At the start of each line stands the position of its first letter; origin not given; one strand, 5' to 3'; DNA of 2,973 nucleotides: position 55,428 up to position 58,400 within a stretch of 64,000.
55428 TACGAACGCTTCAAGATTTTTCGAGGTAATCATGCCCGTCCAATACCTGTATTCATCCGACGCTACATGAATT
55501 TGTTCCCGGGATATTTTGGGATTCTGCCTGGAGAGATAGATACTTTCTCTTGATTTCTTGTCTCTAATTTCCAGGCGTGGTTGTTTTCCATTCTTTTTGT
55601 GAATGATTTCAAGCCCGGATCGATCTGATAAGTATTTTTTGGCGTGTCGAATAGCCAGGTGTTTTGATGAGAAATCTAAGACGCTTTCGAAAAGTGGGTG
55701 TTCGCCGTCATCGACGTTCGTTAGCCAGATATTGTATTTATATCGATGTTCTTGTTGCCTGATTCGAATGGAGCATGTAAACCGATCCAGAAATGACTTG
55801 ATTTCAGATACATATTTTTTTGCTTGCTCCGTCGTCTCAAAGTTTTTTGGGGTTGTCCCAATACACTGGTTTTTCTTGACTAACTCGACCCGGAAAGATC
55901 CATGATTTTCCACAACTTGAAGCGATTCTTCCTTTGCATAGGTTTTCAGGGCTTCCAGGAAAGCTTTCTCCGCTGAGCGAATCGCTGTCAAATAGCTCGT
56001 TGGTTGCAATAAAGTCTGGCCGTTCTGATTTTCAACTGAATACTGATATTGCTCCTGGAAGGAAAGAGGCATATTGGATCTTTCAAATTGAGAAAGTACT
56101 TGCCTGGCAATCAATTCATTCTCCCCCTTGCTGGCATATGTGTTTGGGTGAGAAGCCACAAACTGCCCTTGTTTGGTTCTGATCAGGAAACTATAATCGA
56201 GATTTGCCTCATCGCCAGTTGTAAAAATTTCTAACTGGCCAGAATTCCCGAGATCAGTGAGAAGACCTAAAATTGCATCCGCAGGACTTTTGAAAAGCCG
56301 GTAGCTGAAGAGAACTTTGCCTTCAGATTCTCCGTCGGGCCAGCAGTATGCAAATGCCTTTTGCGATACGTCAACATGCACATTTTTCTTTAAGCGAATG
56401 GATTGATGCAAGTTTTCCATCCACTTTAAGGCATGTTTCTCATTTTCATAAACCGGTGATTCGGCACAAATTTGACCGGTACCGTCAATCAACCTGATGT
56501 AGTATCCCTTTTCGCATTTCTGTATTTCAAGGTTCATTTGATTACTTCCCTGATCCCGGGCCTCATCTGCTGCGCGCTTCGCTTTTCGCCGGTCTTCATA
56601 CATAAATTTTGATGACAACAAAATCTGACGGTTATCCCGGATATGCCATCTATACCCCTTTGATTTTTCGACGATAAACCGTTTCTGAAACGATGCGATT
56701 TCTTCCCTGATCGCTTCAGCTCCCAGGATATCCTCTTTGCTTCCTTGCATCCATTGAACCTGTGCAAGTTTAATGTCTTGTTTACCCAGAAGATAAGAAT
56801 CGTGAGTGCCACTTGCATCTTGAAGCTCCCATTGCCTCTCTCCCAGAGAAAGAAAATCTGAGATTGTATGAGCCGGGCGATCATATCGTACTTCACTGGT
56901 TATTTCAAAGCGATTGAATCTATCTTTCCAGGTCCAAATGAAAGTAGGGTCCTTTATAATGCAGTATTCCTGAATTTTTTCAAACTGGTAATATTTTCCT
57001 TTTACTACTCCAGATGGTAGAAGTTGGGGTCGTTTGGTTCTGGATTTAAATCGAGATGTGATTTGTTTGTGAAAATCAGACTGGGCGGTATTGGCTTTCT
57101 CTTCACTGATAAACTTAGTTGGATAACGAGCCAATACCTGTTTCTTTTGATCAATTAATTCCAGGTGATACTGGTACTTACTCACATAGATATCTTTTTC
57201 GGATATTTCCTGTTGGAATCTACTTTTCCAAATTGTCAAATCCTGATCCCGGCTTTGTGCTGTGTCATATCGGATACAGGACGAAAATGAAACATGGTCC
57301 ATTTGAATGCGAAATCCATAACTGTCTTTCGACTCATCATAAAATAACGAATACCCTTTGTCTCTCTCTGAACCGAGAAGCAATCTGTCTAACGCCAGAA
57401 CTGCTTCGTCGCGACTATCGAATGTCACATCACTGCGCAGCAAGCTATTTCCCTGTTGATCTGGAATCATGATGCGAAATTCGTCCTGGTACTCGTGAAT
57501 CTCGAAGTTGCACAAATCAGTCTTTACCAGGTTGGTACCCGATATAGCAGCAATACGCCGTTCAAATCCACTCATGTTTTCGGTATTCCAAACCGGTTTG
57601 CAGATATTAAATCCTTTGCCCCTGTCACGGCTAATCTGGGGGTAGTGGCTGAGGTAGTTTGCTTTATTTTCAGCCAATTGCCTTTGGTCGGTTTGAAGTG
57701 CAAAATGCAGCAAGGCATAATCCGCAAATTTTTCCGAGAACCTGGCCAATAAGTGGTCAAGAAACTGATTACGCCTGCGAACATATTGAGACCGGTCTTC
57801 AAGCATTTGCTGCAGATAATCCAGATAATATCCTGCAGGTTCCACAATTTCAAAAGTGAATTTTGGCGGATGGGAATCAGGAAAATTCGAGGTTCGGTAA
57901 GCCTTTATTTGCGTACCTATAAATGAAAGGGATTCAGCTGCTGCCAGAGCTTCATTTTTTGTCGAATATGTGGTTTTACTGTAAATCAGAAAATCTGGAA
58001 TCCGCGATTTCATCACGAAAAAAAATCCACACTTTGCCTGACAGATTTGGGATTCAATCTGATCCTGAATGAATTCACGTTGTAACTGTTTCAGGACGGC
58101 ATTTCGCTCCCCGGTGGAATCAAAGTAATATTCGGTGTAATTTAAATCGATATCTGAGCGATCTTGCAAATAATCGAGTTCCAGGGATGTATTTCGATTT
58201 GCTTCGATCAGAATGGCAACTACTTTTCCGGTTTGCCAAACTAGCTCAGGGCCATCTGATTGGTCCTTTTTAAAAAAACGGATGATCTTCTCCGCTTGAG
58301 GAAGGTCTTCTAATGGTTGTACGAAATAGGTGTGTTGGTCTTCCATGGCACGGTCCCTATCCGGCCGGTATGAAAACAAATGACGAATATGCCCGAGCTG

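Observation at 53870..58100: About 15-20 tandem YegP/DUF1508-like modules inserted in the Afp12-like baseplate protein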

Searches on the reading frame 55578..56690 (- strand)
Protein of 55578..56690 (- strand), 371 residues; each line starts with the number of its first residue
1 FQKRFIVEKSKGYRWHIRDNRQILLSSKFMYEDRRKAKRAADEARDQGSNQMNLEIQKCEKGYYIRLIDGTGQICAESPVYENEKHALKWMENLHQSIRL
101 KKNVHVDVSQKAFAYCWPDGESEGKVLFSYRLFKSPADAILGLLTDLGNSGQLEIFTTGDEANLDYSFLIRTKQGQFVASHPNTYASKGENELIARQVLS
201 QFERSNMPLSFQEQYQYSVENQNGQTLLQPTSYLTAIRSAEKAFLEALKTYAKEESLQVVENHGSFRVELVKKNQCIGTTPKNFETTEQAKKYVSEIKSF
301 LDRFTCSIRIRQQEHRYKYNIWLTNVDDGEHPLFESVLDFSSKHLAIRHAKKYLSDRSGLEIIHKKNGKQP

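Call 47: predict_structure(alignment_id=A2)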
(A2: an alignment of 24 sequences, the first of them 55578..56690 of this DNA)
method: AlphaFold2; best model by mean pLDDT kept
length: 371 residues; sequences in the alignment: 24
mean_pLDDT: 87.7   pTM: 0.63
mean pLDDT of the five models: 87.7, 87.4, 87.0, 86.6, 85.2
residues with pLDDT >= 90: 207; 70-90: 134; 50-70: 23; < 50: 7
segments of 3 or more residues with pLDDT < 50: 367-371
pLDDT, mean of each block of 10 residues (from residue 1): 85 95 94 96 92 94 94 93 95 91 94 89 81 92 86 89 85 91 91 91 74 84 88 89 88 86 96 94 96 91 82 89 63 87 90 77 58 31
secondary structure, 60 per line:
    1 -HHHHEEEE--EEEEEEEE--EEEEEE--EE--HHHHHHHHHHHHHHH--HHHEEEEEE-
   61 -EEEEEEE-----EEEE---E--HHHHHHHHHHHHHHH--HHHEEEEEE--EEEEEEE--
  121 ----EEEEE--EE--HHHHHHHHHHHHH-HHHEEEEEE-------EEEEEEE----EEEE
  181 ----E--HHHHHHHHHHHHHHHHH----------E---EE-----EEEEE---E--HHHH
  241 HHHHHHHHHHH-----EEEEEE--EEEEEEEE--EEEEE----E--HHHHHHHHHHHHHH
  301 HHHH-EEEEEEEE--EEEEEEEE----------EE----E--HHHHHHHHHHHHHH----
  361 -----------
elements in order: H2-5 E6-9 E12-19 E22-27 H34-48 E54-59 E62-68 E74-77 H84-98 E104-109 E112-118 E125-129 H136-148 E153-158 E166-172 E177-180 H188-204 E226-230 H237-251 E257-262 E265-272 E275-279 H287-304 E306-313 E316-323 H343-356

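Call 50: fold_search(model_id=the predicted structure, library=pdb)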
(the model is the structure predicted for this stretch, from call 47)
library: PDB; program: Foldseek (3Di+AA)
matches with E <= 10: 1088; with E <= 0.001: 1
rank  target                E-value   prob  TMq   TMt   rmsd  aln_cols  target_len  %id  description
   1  7b5h_AD               1.6e-10  1.00  0.27  0.10  20.7       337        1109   14  Cryo-EM structure of the contractile injection system base plate from Anabaena PCC7120 (released 2022-02-23)
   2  2k8e_MODEL_1_A        2.7e-03  1.00  0.20  0.58  17.4       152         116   14  Solution NMR Structure of protein of unknown function yegP from E. coli. Ontario Center for Structural Proteom (released 2008-10-14)
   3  2k49_MODEL_1_A        3.2e-03  1.00  0.21  0.62   7.3       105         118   12  Solution NMR structure of UPF0339 protein SO3888 from Shewanella oneidensis. Northeast Structural Genomics Con (released 2008-07-08)
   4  6o8z_G                1.6e-02  0.30  0.08  0.14  15.9       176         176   11  Cryo-EM image reconstruction of the 70S Ribosome Enterococcus faecalis Class04 (released 2020-09-16)
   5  2p4b_B                1.9e-02  0.11  0.11  0.13  22.1       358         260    8  Crystal structure of E.coli RseB (released 2007-05-22)
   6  3ab4_A                2.7e-02  0.20  0.10  0.10  15.4       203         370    8  Crystal structure of feedback inhibition resistant mutant of aspartate kinase from Corynebacterium glutamicum in compl (released 2010-06-23)
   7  2p4b_A                2.7e-02  0.10  0.12  0.14  21.1       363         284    9  Crystal structure of E.coli RseB (released 2007-05-22)
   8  2v42_A                3.5e-02  0.10  0.12  0.14  21.4       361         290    8  Crystal structure of RseB: a sensor for periplasmic stress response in E. coli (released 2007-08-28)
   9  3gyo                  4.2e-02  0.25  0.13  0.19  18.7       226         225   12  Se-Met Rtt106p (released 2009-12-08)
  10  3m4w_C                4.2e-02  0.12  0.13  0.15  20.0       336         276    9  Structural basis for the negative regulation of bacterial stress response by RseB (released 2010-05-05)
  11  3c1n_C                4.7e-02  0.13  0.10  0.08  15.7       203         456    8  Crystal Structure of Allosteric Inhibition Threonine-sensitive Aspartokinase from Methanococcus jannaschii with L-thre (released 2008-03-25)
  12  3gyp                  4.9e-02  0.23  0.12  0.18  18.4       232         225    9  Rtt106p (released 2009-12-08)
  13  3tvi_E                5.8e-02  0.15  0.10  0.09  16.1       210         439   11  Crystal structure of Clostridium acetobutylicum aspartate kinase (CaAK): An important allosteric enzyme for industrial (released 2011-11-09)
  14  2hii_A                5.8e-02  0.09  0.09  0.13  23.4       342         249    7  heterotrimeric PCNA sliding clamp (released 2006-11-07)
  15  4hhu_B                6.8e-02  0.15  0.10  0.17  15.6       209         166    8  Crystal Structure of Engineered Protein. Northeast Structural Genomics Consortium Target OR280. (released 2012-10-24)
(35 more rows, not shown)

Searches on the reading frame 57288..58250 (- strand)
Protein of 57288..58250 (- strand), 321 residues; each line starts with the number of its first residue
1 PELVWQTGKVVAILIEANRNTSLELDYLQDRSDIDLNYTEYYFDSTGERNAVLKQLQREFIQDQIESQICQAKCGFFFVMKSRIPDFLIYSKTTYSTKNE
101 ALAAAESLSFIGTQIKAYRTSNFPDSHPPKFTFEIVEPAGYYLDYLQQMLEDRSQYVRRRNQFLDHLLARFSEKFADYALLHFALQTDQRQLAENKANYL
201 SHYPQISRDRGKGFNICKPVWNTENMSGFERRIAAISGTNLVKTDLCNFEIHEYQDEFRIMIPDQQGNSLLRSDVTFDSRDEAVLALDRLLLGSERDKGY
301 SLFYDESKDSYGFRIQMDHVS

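Call 52: search_solved_structures(query=window:57288-58250:-, max_evalue=1, show_alignments=2)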
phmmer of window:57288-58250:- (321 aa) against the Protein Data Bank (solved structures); distinct sequences matched with E-value up to 1: 4.
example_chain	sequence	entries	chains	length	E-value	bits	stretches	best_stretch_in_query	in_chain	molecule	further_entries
7b5h_AD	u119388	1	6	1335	2.5e-20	76.3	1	141-294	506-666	All3315 protein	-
9wsz_A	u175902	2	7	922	2e-15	60.2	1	154-278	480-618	Baseplate protein Alg12 | The baseplate protein Alg12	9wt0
7aeb_A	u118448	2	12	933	2e-15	60.1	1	154-278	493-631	baseplate protein (Algo12)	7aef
9rce_B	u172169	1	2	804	0.0038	19.8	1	148-238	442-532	SalCis12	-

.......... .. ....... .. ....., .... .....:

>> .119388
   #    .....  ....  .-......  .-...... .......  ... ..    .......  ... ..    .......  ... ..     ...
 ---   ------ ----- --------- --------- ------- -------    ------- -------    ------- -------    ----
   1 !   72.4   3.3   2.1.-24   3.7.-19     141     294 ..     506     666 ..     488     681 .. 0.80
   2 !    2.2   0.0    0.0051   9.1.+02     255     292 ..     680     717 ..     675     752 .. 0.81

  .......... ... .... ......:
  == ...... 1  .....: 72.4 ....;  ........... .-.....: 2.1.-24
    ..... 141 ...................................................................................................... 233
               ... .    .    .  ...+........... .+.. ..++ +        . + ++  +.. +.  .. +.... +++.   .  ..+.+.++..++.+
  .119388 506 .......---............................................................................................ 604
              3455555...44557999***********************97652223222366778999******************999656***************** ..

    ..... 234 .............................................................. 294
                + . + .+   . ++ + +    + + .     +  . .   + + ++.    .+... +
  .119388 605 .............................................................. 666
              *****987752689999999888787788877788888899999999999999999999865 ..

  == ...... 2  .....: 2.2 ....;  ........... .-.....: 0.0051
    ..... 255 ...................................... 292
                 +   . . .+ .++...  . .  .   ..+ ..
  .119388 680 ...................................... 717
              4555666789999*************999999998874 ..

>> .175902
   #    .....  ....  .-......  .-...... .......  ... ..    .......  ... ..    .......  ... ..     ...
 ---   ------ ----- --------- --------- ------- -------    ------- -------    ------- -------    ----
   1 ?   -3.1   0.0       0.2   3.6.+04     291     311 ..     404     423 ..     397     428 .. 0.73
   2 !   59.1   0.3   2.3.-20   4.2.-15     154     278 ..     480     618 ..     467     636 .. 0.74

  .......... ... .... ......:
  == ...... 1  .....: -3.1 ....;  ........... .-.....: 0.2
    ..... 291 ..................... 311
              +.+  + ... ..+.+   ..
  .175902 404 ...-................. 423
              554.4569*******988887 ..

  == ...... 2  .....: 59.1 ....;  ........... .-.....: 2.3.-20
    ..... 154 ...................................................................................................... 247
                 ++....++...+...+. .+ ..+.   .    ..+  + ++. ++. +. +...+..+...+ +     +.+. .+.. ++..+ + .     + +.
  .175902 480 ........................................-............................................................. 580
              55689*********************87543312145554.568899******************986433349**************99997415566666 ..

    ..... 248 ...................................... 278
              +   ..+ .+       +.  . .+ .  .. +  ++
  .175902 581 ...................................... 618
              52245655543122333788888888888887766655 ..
